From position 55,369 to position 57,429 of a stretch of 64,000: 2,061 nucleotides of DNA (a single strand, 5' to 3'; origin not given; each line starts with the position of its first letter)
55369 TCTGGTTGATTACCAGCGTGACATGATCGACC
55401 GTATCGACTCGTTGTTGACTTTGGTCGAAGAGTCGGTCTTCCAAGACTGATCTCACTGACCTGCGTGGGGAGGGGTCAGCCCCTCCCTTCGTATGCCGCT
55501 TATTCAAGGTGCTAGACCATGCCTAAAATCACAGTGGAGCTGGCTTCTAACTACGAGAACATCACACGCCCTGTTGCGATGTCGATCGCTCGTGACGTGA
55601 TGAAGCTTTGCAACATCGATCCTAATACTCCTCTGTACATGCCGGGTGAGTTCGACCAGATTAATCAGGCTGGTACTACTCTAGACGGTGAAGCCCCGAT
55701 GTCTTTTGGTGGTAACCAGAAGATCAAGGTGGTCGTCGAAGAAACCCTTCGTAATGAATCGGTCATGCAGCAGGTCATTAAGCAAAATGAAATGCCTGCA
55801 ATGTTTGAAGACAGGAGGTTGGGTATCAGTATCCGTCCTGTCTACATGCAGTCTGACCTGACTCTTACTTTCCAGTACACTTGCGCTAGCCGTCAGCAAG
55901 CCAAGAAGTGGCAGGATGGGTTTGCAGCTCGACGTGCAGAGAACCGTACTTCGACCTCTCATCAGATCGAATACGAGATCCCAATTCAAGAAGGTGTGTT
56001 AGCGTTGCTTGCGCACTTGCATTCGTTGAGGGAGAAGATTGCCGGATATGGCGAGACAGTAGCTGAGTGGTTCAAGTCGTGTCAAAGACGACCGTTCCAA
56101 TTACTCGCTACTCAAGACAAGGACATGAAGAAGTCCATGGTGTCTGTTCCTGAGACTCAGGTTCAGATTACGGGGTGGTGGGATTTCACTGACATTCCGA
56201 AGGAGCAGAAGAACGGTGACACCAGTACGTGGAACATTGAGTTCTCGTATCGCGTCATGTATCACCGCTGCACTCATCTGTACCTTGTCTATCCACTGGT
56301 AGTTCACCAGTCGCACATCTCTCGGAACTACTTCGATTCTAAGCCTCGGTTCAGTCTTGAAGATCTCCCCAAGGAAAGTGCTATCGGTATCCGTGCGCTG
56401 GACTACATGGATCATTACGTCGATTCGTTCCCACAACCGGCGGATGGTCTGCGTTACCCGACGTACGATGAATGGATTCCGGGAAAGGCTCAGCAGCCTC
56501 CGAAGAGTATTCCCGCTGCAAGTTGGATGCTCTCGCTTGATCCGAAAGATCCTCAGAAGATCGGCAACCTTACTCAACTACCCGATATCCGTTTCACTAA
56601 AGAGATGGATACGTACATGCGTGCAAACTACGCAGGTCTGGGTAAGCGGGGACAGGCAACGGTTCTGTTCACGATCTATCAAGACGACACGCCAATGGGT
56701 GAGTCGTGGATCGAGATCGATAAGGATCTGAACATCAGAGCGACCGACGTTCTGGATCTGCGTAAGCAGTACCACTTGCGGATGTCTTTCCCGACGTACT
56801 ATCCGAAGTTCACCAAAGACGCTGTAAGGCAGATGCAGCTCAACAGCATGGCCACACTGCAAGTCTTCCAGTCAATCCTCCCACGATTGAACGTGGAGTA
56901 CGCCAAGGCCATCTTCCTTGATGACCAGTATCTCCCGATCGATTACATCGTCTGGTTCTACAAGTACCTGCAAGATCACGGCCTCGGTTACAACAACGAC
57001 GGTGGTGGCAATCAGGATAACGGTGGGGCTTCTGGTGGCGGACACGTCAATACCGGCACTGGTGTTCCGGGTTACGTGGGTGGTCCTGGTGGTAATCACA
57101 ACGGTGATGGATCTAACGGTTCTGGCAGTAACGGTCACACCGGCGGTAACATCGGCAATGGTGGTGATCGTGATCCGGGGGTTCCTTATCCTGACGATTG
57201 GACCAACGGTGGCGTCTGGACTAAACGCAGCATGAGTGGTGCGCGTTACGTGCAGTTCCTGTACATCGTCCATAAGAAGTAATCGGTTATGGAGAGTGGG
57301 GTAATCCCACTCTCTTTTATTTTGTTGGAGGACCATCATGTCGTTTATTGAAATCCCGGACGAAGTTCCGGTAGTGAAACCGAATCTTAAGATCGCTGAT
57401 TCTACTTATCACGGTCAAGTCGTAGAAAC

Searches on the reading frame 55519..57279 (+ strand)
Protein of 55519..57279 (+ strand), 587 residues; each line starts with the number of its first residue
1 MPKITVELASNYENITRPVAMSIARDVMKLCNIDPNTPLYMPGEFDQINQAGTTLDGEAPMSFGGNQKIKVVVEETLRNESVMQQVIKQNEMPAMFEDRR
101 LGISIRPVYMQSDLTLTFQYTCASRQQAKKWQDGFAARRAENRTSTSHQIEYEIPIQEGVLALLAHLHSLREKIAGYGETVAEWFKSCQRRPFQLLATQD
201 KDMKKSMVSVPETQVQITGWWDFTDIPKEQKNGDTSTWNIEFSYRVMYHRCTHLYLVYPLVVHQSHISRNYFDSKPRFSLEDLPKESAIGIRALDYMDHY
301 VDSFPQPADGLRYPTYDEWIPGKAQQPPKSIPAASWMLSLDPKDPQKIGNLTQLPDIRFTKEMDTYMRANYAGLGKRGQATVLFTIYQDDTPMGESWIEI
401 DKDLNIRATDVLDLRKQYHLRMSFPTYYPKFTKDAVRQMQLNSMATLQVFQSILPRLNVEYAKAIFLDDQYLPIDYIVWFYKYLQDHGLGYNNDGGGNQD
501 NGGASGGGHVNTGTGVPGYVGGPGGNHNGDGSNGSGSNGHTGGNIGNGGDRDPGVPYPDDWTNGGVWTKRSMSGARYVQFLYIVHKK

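Call 8: search_protein_families(library=phrogs, proteins=[window:55519-57279:+], max_evalue=0.01)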
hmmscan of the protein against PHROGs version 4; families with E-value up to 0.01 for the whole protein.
window:55519-57279:+ (587 aa): 1 family
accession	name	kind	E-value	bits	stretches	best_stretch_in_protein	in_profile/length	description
phrog_3289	-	unknown function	2.9e-99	333.9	1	1-472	1-472/526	-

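Call 81: search_dna_similar(query=window:55519-57279:+, collection=phages, mode=protein, max_rows=12)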
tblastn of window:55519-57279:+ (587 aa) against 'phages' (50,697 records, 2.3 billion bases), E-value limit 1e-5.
Records with a match: 178; places in all: 178; records where one place covers at least 80% of the query: 10.
Best place of each record, by identity: <60% 178.
By first word of the organism name: Pseudomonas 78; Erwinia 26; Serratia 19; Vibrio 15; Ralstonia 13; Klebsiella 9; Burkholderia 4; Xanthomonas 3; Escherichia 2; Salmonella 2; and 6 more.
By host as written in the record: Pseudomonas aeruginosa 32; Erwinia amylovora 20; - 17; Klebsiella pneumoniae 11; Pseudomonas aeruginosa PAO1 8; Ralstonia solanacearum 6; Ralstonia pseudosolanacearum 5; Pseudomonas fluorescens SBW25 4; and 51 more.
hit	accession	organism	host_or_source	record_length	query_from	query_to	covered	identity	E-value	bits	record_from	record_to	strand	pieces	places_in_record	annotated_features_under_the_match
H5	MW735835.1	Pseudomonas phage pPa_SNUABM_DT01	Pseudomonas aeruginosa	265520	1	485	83%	32.9%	8e-74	263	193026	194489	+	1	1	hypothetical protein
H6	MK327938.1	Escherichia phage vB_EcoM_Goslar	Escherichia coli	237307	1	473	81%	28.2%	1e-39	161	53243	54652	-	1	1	hypothetical protein (x2)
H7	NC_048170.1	Escherichia phage vB_EcoM_Goslar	Escherichia coli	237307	1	473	81%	28.2%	1e-39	161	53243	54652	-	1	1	hypothetical protein (x2)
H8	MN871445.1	Serratia phage KpHz_2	Klebsiella pneumoniae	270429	1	457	78%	28.8%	4e-54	204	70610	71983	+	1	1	record has no annotation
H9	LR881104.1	Klebsiella phage vB_KvM-Eowyn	-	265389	1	457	78%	28.3%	1e-53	203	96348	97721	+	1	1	hypothetical protein | 95: gp95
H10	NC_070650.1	Klebsiella phage vB_KvM-Eowyn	-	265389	1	457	78%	28.3%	1e-53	203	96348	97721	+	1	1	hypothetical protein | 95: phosphoheptose isomerase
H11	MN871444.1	Serratia phage KpGz_1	Klebsiella pneumoniae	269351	1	457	78%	28.0%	4e-54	204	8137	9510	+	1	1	record has no annotation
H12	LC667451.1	Burkholderia phage FLC9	Burkholderia glumae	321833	1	457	78%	27.4%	7e-57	213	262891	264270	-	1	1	hypothetical protein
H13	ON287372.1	Serratia phage vB_SmaS-Totoro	Serratia marcescens LVF3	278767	1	463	79%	26.8%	7e-39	159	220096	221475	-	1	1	hypothetical protein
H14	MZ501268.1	Erwinia phage AH06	Erwinia billingiae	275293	1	456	78%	26.7%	8e-46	180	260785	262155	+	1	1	320: hypothetical protein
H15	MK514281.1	Erwinia phage Rebecca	Erwinia amylovora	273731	1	456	78%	26.2%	6e-45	177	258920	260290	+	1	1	hypothetical protein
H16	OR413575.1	Salmonella phage SPLA10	Salmonella enterica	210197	1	473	81%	25.3%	9e-41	164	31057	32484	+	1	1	hypothetical protein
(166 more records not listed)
